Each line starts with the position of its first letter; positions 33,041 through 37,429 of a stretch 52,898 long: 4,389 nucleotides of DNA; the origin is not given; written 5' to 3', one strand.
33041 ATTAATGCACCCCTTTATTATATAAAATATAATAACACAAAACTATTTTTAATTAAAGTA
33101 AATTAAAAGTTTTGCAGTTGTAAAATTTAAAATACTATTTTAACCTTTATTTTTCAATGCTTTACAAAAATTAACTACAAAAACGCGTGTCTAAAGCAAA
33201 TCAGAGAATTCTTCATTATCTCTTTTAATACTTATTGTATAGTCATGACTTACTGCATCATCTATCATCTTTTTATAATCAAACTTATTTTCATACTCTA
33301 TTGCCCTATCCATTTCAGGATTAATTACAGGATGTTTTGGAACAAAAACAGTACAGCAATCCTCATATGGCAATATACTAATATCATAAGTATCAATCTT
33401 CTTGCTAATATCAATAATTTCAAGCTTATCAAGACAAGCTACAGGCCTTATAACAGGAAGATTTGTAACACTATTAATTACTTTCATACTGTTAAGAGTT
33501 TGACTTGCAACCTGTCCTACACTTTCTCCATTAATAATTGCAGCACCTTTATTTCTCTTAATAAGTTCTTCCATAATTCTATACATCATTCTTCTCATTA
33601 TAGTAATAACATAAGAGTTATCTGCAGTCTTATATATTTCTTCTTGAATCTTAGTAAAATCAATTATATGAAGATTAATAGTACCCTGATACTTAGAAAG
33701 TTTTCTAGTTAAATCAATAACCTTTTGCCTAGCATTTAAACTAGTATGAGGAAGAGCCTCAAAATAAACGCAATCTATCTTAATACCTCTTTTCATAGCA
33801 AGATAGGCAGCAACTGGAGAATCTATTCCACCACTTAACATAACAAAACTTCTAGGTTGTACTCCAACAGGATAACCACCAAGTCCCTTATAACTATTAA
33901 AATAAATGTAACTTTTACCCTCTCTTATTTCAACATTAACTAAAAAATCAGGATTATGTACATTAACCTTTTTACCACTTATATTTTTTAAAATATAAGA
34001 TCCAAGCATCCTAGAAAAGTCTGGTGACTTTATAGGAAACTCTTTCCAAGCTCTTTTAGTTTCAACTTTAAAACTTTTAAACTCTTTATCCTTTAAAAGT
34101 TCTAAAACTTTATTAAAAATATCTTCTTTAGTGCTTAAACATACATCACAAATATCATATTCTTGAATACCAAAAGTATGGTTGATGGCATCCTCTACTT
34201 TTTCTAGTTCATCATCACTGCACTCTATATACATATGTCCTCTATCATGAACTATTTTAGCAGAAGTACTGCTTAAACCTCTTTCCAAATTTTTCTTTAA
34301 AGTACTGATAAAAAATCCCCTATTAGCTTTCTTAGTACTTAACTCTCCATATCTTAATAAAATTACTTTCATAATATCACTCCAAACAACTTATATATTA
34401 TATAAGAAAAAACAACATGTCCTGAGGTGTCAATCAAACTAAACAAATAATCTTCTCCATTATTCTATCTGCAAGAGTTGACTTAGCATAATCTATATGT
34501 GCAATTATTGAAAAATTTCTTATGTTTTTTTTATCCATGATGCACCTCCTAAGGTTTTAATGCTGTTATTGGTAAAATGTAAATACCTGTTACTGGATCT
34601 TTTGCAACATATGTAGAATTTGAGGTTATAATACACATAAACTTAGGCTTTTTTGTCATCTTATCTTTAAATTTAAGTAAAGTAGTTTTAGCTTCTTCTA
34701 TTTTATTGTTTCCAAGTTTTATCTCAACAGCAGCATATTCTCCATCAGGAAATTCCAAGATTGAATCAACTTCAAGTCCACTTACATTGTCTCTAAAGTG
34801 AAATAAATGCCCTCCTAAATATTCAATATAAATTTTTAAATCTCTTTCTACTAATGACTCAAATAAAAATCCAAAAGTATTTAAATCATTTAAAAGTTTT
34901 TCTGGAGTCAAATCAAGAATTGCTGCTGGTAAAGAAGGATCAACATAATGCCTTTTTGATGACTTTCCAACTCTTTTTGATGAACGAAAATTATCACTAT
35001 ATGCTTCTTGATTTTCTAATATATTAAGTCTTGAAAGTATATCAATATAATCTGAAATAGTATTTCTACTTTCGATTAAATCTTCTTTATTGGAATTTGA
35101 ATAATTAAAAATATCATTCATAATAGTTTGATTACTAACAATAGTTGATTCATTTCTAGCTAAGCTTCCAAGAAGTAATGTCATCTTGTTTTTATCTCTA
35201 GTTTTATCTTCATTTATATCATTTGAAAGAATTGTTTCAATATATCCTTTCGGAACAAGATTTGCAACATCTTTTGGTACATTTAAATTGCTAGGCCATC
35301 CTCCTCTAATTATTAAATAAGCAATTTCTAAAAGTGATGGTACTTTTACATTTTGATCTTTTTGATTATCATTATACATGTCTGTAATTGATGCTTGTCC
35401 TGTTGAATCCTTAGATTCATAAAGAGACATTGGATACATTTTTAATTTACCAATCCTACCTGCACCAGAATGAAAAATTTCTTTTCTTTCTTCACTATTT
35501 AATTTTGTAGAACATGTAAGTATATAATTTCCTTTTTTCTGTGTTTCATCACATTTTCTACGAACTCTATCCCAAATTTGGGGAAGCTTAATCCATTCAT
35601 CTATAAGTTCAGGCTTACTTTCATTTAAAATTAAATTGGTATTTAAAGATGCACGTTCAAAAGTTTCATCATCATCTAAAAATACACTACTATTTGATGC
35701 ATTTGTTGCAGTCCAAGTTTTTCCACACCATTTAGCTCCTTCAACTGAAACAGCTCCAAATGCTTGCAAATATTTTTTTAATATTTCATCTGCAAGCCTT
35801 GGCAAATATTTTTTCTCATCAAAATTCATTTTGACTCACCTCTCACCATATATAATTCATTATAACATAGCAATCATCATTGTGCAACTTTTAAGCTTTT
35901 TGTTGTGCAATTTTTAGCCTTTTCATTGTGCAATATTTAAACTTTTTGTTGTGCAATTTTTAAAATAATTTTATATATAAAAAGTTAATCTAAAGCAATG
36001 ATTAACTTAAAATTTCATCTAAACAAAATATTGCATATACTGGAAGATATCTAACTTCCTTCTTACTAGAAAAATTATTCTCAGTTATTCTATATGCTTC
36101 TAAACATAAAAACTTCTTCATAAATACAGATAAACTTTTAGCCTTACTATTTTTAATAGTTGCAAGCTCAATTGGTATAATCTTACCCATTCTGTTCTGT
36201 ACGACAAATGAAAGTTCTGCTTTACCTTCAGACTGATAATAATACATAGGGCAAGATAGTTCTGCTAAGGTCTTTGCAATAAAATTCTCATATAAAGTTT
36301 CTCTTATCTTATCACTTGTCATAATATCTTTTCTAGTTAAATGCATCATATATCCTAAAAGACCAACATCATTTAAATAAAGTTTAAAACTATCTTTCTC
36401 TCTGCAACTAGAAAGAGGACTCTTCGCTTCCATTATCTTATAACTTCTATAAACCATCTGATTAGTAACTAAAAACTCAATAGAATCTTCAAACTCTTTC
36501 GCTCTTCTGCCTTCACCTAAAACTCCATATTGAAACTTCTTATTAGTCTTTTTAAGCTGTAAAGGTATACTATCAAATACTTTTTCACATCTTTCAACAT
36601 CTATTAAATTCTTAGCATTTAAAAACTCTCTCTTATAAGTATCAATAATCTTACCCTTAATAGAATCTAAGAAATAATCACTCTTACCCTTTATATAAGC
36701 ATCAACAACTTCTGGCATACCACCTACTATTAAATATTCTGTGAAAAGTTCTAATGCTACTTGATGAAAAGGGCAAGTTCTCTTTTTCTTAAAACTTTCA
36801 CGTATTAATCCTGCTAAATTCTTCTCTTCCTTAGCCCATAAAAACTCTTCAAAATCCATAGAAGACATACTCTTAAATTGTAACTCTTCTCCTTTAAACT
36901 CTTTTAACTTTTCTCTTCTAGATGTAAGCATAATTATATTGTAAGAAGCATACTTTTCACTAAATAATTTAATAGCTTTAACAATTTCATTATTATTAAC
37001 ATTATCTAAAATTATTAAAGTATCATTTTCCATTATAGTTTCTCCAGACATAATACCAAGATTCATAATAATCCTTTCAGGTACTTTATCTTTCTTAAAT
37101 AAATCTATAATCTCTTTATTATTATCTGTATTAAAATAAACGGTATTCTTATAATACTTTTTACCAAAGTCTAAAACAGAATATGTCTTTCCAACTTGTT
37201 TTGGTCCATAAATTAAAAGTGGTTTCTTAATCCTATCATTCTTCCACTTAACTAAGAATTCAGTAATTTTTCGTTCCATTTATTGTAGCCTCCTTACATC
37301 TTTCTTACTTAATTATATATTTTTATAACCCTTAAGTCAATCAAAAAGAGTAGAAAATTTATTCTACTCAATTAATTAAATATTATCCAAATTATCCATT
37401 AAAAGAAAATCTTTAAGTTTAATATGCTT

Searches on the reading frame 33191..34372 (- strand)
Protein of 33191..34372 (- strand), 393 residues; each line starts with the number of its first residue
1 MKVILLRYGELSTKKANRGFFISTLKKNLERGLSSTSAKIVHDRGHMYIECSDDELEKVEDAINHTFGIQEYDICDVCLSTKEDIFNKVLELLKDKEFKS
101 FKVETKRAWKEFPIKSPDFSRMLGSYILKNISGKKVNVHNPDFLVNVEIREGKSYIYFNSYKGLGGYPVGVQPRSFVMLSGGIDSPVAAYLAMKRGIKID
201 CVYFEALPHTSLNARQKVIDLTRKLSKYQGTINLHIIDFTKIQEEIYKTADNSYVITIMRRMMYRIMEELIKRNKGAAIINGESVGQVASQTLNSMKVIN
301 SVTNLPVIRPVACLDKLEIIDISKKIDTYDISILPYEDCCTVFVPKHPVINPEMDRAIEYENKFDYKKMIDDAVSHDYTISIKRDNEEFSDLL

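Call 56: search_protein_families(library=pfam, proteins=[window:33191-34372:-], max_evalue=0.00001)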
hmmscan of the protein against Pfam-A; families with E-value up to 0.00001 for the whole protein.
window:33191-34372:- (393 aa): 3 families
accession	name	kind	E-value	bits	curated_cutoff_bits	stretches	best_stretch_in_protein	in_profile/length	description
PF02568.20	ThiI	-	1.7e-63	214.2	20.5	1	170-365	1-196/197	Thiamine biosynthesis protein (ThiI)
PF22025.1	ThiI_fer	-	2.6e-18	66.6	25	1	3-72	1-71/72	ThiI ferredoxin-like domain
PF02926.22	THUMP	-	1.1e-17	64.7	20.6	1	81-158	3-83/84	THUMP domain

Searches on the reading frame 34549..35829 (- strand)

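Call 56: search_protein_families(library=pfam, proteins=[window:34549-35829:-], max_evalue=0.00001)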
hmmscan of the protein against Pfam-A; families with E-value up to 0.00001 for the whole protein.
window:34549-35829:- (426 aa): 2 families
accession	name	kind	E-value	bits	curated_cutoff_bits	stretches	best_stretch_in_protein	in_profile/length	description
PF13635.12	DUF4143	-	4.9e-25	88.6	28.1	1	208-372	8-159/160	Domain of unknown function (DUF4143)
PF13173.12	AAA_14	-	1.9e-10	41.2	27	1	26-138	4-127/129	AAA domain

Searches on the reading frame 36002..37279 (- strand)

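Call 56: search_protein_families(library=pfam, proteins=[window:36002-37279:-], max_evalue=0.00001)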
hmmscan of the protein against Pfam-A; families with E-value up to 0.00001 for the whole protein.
window:36002-37279:- (425 aa): 2 families
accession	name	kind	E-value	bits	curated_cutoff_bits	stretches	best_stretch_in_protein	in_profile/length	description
PF13635.12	DUF4143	-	4.6e-25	88.6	28.1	1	217-372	2-157/160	Domain of unknown function (DUF4143)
PF13173.12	AAA_14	-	2e-13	50.9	27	1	18-147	2-129/129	AAA domain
